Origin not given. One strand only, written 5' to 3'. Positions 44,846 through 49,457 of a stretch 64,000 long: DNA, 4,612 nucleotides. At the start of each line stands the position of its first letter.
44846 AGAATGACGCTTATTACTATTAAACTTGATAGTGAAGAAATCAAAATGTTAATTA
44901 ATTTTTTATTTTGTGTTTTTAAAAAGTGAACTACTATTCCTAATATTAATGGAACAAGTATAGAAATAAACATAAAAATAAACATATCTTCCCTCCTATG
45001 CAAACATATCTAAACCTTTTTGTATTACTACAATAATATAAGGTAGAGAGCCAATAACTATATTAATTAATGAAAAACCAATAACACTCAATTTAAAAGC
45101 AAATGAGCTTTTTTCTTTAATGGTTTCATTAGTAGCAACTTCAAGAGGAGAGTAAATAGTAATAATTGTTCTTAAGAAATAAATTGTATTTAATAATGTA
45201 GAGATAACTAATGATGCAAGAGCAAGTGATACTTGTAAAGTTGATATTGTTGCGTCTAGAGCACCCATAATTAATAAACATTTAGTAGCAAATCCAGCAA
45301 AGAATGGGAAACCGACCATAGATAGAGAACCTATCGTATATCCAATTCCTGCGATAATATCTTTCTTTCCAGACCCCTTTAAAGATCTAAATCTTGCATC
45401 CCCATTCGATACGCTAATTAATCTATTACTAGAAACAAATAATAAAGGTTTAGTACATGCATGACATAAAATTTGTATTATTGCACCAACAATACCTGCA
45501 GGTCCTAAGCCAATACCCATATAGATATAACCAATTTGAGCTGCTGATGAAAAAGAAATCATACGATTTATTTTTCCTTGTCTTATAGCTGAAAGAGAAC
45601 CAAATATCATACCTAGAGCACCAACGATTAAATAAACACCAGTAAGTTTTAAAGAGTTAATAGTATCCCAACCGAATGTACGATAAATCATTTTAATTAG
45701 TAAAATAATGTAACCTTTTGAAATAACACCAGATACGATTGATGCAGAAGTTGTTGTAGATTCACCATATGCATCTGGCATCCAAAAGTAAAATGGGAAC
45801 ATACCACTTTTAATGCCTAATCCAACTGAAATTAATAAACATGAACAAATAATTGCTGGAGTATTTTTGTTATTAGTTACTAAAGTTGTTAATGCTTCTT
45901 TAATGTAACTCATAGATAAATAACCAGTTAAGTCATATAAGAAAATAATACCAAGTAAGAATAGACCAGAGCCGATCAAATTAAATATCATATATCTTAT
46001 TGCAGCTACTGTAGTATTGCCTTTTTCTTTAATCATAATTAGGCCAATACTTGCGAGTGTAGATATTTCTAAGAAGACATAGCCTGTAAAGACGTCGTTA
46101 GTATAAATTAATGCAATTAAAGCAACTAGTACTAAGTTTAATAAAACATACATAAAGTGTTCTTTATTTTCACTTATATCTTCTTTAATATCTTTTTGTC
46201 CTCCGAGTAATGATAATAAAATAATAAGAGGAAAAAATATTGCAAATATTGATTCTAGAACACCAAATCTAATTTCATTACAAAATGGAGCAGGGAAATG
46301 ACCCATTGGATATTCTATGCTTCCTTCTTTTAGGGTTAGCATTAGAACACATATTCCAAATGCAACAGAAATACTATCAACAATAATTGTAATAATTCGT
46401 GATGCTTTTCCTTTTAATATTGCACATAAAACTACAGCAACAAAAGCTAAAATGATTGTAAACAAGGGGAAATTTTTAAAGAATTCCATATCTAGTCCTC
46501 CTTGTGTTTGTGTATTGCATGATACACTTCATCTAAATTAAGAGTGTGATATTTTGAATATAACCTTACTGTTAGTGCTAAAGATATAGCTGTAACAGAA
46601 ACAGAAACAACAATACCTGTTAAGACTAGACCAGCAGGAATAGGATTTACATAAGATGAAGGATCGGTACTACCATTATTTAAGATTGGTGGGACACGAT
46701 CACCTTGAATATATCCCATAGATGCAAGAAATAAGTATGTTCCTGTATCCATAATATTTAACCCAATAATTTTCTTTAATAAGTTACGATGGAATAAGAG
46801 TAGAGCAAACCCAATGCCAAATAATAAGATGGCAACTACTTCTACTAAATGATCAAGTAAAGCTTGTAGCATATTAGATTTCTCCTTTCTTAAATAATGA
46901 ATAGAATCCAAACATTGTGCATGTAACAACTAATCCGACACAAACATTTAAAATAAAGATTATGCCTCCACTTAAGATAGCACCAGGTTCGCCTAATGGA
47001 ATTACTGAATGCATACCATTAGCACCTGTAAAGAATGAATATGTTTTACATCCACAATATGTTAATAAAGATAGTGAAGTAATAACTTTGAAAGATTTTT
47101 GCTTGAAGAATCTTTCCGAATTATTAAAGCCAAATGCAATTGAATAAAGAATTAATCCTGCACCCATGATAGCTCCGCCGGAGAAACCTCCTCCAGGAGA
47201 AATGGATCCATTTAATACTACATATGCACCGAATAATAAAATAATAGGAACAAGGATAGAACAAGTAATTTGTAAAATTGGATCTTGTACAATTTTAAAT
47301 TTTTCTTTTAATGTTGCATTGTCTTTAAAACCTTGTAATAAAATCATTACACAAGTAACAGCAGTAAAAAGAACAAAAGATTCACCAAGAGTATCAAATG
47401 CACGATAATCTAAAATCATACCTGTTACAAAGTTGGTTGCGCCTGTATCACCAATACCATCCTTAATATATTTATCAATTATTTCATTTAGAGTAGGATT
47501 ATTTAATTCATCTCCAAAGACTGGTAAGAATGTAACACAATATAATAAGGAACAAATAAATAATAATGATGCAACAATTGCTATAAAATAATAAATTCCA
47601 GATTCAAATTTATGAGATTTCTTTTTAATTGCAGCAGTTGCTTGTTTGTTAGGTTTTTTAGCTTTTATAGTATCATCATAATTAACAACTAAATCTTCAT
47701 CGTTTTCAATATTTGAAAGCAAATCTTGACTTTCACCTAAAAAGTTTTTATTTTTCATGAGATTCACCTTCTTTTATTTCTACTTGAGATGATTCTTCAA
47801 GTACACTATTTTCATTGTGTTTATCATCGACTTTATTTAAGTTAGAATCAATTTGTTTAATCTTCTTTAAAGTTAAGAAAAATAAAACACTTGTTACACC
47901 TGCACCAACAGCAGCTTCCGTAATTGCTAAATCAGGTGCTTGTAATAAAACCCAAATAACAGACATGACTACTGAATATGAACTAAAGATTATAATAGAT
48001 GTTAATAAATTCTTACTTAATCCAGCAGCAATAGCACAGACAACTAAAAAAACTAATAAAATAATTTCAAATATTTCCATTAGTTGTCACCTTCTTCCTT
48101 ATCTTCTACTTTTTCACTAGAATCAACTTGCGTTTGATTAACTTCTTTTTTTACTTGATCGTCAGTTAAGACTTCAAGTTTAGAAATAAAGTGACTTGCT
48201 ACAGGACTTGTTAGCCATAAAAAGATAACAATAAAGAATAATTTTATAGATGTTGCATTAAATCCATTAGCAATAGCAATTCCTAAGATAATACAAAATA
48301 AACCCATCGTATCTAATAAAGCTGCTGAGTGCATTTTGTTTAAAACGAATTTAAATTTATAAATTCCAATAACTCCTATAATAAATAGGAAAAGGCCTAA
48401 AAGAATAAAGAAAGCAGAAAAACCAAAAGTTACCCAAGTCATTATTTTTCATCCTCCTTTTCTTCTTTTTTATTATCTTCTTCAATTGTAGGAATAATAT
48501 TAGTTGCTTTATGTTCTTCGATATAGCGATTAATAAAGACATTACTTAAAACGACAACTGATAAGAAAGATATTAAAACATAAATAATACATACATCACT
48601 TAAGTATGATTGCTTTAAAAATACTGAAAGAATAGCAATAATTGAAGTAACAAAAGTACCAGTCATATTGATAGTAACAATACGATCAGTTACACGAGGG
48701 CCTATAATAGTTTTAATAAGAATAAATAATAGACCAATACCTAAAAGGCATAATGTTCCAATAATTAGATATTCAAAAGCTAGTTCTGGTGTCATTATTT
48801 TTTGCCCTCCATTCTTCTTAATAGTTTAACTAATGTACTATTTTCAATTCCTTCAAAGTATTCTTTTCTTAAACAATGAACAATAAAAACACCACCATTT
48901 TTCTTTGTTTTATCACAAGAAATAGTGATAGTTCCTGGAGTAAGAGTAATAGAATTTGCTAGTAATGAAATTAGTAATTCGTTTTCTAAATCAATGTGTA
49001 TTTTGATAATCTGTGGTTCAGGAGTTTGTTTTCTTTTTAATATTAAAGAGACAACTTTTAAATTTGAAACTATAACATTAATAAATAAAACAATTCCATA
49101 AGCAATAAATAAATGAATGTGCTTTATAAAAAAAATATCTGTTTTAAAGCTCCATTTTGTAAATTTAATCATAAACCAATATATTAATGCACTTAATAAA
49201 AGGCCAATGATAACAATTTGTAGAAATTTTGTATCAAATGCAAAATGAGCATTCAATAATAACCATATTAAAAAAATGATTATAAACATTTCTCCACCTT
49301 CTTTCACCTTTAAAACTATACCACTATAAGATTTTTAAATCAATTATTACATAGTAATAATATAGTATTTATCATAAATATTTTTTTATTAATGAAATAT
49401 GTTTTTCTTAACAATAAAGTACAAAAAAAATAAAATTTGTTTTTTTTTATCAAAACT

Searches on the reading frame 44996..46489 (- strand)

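Call 8: search_protein_families(library=pfam, proteins=[window:44996-46489:-], max_evalue=0.1)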
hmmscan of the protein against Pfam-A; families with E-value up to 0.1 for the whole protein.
window:44996-46489:- (497 aa): 1 family
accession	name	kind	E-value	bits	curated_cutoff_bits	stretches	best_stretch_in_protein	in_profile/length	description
PF00361.26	Proton_antipo_M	-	9.4e-46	156.8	21.5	1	131-421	2-286/294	NADH:quinone oxidoreductase/Mrp antiporter, TM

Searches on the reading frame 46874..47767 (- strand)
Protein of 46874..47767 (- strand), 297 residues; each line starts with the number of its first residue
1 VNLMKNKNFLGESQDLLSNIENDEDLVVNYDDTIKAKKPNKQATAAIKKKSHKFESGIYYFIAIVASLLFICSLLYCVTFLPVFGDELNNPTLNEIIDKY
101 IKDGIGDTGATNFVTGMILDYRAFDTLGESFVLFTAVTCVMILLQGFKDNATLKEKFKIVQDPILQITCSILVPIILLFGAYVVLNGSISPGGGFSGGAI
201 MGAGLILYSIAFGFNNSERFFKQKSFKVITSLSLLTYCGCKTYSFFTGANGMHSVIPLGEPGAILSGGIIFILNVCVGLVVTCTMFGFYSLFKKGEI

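Call 8: search_protein_families(library=pfam, proteins=[window:46874-47767:-], max_evalue=0.1)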
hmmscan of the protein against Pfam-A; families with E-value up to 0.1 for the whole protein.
window:46874-47767:- (297 aa): 3 families
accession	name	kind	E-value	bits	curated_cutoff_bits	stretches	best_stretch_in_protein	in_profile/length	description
PF04039.18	MnhB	-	3.7e-25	89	22.5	1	164-285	1-125/127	Domain related to MnhB subunit of Na+/H+ antiporter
PF20501.3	MbhE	-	1.3e-07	32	27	1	89-149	26-86/98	MBH, subunit E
PF09878.14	DUF2105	-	0.0013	18.9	32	1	163-238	96-158/200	Predicted membrane protein (DUF2105)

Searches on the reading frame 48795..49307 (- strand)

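Call 8: search_protein_families(library=pfam, proteins=[window:48795-49307:-], max_evalue=0.1)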
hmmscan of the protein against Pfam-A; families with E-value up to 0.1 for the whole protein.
window:48795-49307:- (170 aa): 2 families
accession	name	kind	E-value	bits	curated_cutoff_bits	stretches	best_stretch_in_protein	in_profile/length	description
PF01899.21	MNHE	-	2.2e-28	99.3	27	1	8-148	1-124/145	Na+/H+ ion antiporter subunit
PF06173.18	DUF986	-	0.024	15.1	23.6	1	7-89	44-124/148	Protein of unknown function (DUF986)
